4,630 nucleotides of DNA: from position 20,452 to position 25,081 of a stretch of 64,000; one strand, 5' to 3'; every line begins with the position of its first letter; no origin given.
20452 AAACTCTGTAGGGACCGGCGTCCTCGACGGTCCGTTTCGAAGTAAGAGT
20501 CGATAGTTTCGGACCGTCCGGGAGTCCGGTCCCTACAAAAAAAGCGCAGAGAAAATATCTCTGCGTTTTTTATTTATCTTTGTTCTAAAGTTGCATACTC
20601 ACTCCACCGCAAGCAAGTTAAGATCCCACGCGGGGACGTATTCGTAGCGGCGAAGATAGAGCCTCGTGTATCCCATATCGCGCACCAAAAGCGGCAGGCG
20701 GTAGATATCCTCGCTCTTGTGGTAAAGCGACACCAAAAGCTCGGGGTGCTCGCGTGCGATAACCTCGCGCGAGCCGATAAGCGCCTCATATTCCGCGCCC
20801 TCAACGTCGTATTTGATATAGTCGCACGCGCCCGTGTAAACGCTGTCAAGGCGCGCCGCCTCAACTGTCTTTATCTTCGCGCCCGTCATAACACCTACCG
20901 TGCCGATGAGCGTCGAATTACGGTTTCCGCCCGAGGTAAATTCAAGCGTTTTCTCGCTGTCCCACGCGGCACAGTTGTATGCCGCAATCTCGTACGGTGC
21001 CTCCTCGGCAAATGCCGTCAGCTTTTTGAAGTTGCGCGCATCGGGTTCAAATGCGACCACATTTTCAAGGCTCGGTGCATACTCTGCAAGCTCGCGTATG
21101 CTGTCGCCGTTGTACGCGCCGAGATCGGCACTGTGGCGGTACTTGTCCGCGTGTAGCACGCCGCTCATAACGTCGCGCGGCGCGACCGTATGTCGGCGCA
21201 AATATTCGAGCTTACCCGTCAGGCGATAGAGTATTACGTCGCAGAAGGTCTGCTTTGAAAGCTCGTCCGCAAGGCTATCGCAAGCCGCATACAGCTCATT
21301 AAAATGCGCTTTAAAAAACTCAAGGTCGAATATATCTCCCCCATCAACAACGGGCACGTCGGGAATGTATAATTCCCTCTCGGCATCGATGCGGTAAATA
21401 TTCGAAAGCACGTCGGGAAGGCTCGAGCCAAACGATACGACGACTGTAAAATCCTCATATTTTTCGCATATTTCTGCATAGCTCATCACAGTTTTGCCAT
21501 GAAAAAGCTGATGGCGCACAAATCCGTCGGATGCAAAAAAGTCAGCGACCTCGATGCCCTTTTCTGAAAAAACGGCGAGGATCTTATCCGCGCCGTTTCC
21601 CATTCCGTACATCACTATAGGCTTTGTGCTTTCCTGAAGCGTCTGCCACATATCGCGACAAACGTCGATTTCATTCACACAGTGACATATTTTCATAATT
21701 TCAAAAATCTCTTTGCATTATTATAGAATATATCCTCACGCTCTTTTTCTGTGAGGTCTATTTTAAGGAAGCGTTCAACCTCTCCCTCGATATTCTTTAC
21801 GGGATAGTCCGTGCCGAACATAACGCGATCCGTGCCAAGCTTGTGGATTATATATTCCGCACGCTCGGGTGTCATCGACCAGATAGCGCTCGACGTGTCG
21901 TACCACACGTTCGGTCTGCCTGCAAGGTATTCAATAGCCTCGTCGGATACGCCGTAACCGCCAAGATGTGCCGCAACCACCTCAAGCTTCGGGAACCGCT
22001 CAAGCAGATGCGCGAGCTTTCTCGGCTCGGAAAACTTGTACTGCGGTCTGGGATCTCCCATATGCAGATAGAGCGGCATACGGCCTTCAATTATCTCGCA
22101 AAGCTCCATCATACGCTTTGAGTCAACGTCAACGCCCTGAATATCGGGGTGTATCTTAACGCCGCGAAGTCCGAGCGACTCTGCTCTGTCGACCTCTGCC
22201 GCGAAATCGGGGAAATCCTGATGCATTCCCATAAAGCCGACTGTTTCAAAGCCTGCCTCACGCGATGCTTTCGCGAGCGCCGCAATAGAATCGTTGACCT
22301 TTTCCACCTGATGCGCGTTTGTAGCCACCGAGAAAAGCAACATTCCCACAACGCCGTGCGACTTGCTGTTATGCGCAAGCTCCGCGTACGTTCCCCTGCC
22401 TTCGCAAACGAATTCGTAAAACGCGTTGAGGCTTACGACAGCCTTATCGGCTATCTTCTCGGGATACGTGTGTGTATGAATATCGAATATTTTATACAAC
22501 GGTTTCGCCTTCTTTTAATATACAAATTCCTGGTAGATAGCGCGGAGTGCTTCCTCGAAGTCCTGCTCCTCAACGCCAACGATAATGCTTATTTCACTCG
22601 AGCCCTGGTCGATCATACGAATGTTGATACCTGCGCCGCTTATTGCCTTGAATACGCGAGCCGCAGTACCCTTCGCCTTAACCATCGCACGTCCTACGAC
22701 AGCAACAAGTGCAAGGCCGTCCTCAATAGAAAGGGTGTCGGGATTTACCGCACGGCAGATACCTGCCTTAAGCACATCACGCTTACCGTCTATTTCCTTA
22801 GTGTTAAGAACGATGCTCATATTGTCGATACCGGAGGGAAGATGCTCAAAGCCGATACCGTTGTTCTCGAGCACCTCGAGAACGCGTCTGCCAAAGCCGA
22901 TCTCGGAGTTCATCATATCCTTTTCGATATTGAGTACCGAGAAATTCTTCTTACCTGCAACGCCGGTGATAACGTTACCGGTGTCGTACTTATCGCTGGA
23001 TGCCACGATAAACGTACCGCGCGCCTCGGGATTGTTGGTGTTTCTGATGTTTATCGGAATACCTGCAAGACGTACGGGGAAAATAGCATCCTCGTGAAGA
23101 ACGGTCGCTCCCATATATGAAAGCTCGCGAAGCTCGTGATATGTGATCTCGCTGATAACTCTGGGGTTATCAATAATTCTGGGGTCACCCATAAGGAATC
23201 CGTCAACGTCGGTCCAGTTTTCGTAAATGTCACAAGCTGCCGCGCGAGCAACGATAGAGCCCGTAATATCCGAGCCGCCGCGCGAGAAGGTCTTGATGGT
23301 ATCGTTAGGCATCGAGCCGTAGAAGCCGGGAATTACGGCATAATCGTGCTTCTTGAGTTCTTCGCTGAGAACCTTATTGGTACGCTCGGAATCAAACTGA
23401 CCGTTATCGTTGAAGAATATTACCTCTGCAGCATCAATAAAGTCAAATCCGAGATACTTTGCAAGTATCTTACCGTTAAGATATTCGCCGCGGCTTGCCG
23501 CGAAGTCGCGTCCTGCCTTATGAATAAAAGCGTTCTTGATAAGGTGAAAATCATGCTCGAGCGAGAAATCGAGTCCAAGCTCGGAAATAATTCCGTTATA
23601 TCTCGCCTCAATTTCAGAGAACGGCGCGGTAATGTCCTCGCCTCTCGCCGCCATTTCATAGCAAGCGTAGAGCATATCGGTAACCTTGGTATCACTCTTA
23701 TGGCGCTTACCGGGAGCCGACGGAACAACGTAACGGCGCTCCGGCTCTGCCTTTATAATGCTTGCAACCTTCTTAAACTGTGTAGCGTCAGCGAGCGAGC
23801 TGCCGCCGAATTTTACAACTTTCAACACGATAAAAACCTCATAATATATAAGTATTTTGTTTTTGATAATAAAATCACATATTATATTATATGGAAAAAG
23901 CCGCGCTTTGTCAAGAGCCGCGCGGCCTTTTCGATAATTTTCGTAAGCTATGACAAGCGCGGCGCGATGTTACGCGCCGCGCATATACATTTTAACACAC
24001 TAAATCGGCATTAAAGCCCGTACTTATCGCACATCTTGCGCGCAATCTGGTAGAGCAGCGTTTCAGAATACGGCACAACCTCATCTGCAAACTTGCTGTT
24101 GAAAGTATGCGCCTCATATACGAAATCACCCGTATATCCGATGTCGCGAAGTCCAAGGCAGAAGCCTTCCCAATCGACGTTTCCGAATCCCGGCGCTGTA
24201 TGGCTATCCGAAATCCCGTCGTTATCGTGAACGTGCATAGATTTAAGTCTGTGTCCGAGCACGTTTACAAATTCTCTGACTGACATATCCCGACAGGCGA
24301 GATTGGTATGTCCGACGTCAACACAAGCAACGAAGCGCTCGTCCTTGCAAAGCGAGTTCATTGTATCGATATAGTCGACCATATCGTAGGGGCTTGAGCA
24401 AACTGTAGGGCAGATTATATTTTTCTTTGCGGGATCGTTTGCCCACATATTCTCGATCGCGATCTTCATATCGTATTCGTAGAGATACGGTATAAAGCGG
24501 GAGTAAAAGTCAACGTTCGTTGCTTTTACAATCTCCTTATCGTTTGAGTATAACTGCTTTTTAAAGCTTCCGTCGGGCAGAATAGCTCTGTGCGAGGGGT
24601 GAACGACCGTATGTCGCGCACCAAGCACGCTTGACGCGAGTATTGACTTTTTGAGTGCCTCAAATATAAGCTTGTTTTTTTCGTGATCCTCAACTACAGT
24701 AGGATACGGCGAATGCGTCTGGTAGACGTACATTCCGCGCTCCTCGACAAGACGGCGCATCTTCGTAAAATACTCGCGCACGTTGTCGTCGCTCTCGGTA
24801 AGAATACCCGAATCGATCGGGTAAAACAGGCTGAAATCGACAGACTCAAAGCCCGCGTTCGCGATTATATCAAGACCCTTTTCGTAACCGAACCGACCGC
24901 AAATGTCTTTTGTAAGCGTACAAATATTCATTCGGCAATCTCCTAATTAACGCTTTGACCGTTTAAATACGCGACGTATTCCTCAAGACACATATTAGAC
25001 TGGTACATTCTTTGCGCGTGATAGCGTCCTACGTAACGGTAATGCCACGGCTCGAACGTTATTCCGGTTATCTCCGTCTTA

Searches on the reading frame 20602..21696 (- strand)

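Call 48: search_protein_families(library=pfam, proteins=[window:20602-21696:-], max_evalue=0.00001)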
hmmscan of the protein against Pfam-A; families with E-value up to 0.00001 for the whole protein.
window:20602-21696:- (365 aa): 1 family
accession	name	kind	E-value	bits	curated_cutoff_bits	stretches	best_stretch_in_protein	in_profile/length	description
PF05050.19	Methyltransf_21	-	2.2e-13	51.2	22.7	1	191-343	1-171/173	Methyltransferase FkbM domain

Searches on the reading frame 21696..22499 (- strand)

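Call 48: search_protein_families(library=pfam, proteins=[window:21696-22499:-], max_evalue=0.00001)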
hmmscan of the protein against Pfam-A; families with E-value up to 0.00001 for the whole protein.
window:21696-22499:- (268 aa): 1 family
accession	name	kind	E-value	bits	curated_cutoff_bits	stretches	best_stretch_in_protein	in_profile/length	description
PF04909.20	Amidohydro_2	-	1.1e-30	107.9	26.4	1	68-268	65-289/289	Amidohydrolase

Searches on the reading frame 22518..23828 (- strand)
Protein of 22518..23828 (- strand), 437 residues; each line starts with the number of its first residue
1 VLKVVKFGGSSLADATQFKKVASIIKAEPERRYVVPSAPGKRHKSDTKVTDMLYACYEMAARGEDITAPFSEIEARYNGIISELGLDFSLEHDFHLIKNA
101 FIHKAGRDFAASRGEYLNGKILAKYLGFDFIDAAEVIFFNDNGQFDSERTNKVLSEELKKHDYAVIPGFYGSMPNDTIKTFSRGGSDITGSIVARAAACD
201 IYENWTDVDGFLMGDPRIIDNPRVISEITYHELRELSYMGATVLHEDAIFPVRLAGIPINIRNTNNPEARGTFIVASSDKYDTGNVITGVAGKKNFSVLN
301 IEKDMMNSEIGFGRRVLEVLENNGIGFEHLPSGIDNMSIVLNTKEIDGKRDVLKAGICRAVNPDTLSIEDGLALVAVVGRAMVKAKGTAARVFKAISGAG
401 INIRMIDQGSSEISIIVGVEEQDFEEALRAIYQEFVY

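Call 48: search_protein_families(library=pfam, proteins=[window:22518-23828:-], max_evalue=0.00001)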
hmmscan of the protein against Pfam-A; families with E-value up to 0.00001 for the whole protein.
window:22518-23828:- (437 aa): 4 families
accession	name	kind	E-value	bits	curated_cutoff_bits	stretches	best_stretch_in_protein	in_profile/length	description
PF00696.33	AA_kinase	-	1.5e-31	110.4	24.9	1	1-263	1-234/234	Amino acid kinase family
PF22468.2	ACT_9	-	1.6e-25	89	27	1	375-435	1-61/61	ACT domain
PF13840.12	ACT_7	-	1.8e-08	34.5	27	1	368-431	2-63/65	ACT domain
PF01842.31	ACT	-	1.9e-07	31.2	27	1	386-431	11-61/66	ACT domain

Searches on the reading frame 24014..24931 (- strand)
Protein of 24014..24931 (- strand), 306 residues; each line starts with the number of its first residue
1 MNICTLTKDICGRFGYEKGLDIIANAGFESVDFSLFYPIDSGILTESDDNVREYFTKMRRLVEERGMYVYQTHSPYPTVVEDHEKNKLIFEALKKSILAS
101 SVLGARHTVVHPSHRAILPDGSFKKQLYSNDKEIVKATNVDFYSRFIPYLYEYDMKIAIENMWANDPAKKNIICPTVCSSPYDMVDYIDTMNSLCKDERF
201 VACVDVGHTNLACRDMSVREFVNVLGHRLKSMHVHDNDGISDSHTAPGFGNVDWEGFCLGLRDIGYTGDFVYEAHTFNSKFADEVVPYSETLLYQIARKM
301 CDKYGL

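Call 48: search_protein_families(library=pfam, proteins=[window:24014-24931:-], max_evalue=0.00001)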
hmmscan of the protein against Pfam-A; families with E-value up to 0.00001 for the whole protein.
window:24014-24931:- (306 aa): 1 family
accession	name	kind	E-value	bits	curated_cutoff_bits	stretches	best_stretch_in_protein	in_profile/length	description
PF01261.30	AP_endonuc_2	-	1.6e-24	87.4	31.1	1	21-276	2-231/249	Xylose isomerase-like TIM barrel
